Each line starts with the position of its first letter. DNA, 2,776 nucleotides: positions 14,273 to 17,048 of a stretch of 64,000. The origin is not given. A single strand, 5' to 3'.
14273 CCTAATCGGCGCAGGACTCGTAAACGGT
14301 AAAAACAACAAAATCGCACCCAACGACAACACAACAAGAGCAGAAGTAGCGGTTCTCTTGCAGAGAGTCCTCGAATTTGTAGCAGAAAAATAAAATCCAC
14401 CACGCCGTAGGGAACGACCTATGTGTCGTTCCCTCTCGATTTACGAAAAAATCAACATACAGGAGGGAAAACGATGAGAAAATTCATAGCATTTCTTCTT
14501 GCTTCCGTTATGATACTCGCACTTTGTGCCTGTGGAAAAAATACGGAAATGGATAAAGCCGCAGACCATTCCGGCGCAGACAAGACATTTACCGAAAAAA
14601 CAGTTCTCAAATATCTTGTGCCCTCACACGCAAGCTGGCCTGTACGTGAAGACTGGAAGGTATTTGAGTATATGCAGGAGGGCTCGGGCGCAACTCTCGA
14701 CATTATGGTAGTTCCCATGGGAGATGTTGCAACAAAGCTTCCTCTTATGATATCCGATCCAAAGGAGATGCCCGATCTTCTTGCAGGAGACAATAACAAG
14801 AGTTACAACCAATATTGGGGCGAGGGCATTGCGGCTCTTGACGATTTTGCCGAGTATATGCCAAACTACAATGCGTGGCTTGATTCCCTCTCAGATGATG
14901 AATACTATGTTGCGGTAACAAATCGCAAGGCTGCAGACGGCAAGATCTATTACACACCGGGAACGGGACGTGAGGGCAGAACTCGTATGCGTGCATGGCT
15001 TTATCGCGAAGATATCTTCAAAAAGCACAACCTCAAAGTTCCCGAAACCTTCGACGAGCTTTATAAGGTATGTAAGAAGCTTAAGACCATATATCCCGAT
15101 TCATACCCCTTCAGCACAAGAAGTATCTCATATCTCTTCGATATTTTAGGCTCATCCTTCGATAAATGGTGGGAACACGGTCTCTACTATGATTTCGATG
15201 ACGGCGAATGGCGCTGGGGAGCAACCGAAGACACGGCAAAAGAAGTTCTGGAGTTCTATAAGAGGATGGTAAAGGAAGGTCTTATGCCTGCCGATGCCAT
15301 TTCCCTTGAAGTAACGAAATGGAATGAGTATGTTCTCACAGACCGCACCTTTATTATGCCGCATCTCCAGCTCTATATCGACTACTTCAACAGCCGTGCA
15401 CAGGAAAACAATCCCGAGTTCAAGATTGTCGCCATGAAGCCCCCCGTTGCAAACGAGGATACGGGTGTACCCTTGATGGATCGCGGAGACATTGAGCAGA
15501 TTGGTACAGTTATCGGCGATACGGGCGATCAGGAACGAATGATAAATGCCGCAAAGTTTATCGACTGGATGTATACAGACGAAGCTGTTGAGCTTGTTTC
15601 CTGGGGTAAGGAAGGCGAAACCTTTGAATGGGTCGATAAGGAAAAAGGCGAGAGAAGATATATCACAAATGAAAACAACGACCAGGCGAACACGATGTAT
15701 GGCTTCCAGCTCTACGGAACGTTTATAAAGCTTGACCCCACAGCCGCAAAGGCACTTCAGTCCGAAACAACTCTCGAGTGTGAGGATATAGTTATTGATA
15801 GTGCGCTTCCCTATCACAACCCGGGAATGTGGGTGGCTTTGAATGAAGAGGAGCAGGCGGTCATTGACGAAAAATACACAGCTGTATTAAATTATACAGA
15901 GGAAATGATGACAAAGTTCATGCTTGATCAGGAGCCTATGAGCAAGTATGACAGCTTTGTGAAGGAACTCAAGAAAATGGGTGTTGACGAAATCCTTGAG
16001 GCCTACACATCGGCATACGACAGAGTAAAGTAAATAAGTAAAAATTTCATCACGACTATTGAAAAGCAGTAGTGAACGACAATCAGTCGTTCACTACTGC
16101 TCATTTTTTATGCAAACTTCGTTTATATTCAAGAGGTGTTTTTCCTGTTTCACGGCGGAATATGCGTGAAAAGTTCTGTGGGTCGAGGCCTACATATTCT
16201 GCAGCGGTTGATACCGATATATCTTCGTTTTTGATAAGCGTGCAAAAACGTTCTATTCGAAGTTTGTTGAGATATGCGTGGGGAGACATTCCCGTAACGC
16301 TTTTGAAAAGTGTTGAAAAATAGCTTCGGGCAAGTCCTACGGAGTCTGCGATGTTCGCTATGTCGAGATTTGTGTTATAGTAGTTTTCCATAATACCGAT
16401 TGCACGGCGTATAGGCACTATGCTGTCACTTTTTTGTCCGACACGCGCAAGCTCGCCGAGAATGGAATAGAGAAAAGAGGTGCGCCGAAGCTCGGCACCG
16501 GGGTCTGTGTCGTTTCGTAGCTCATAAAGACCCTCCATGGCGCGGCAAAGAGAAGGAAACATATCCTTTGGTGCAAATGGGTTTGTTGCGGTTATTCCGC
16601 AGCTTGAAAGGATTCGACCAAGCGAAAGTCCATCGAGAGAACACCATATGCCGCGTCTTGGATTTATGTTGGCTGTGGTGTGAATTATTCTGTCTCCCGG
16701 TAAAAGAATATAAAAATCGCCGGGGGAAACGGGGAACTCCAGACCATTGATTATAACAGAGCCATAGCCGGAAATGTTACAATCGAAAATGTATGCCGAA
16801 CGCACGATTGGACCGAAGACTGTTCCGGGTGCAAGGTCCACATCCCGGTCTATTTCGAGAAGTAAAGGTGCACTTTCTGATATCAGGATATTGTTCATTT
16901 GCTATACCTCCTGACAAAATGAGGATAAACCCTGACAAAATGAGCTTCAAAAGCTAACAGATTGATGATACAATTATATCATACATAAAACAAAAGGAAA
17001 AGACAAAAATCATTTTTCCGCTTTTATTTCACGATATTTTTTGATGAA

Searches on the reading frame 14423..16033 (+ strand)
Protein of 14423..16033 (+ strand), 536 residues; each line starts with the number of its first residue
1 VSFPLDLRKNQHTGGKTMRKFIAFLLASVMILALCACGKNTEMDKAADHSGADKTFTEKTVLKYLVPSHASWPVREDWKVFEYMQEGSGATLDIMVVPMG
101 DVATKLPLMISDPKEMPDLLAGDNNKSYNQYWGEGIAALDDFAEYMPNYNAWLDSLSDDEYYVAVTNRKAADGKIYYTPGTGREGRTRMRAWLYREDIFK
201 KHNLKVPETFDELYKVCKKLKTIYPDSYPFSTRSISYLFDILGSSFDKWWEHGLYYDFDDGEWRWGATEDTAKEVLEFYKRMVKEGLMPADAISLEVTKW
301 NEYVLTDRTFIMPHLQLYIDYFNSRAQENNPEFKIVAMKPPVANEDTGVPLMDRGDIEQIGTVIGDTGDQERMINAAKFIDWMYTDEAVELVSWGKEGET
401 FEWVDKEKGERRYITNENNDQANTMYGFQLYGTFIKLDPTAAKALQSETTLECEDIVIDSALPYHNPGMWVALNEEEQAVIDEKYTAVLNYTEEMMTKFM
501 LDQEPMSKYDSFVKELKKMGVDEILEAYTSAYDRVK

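Call 17: search_protein_families(library=pfam, proteins=[window:14423-16033:+], max_evalue=0.001)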
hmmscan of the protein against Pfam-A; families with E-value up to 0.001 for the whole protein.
window:14423-16033:+ (536 aa): 1 family
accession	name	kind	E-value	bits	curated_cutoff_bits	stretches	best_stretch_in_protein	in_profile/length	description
PF01547.30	SBP_bac_1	-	6e-13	49.9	26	1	82-389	16-306/307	Bacterial extracellular solute-binding protein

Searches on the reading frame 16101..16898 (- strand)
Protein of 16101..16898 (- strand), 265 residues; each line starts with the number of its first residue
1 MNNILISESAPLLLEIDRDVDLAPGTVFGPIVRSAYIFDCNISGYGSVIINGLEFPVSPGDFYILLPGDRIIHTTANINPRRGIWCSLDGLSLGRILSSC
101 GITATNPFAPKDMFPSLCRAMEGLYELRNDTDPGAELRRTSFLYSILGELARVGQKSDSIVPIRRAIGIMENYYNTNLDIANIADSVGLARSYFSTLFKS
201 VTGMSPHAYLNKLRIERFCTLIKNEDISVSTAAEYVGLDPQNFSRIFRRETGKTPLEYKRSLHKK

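Call 18: search_protein_families(library=pfam, proteins=[window:16101-16898:-], max_evalue=0.001)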
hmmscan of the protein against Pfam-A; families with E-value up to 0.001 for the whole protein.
window:16101-16898:- (265 aa): 3 families
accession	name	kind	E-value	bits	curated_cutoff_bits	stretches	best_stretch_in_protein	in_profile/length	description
PF00165.29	HTH_AraC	-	4.9e-21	74.8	26.6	2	172-211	3-42/42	Bacterial regulatory helix-turn-helix proteins, AraC family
PF12833.13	HTH_18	-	2e-17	63.7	33.6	1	183-260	1-79/80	Helix-turn-helix domain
PF02311.25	AraC_binding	-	3.8e-07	30.4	21.1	1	24-147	12-135/135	AraC-like ligand binding domain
